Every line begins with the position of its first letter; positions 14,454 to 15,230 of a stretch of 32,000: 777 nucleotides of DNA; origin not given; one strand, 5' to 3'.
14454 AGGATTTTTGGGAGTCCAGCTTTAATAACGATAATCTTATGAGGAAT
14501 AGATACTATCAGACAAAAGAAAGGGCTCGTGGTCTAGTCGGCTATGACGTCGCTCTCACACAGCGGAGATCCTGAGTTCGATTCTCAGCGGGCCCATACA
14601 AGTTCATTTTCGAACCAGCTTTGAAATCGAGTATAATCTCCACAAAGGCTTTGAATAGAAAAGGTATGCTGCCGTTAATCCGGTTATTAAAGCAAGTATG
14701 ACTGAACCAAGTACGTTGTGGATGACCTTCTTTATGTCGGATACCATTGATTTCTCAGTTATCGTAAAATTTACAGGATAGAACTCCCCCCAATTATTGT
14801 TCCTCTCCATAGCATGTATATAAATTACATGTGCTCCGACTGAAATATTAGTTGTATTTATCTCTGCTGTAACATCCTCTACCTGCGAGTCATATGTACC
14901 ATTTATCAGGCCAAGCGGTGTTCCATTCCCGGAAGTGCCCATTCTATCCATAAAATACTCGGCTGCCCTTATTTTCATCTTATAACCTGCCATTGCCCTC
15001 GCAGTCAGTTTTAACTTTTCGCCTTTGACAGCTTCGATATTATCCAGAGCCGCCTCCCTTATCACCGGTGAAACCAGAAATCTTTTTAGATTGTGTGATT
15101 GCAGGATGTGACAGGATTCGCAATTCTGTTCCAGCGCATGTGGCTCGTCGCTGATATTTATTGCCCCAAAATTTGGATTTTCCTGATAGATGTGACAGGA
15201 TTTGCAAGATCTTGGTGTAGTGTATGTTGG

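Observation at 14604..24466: Ten-kb surface electron-conduit locus: anchored 16-heme cytochrome, PGF-CTERM protein, secreted 36-heme cytochrome and a divergent PGF-CTERM beta-propeller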

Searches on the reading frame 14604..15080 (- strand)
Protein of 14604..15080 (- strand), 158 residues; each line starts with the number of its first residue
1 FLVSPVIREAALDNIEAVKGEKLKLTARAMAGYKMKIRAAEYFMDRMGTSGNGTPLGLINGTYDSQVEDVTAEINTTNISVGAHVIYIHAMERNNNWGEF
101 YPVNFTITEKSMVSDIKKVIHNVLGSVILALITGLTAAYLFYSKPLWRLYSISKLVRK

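Call 61: search_protein_families(library=pfam, proteins=[window:14604-15080:-], max_evalue=10)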
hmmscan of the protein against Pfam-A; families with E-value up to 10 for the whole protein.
window:14604-15080:- (158 aa): 2 families
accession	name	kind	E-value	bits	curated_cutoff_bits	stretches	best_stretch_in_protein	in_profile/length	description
PF13730.12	HTH_36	-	0.016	15.4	25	1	77-119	1-42/55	Helix-turn-helix domain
PF20476.3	DUF6718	-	0.15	12.7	27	1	81-118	36-73/74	Family of unknown function (DUF6718)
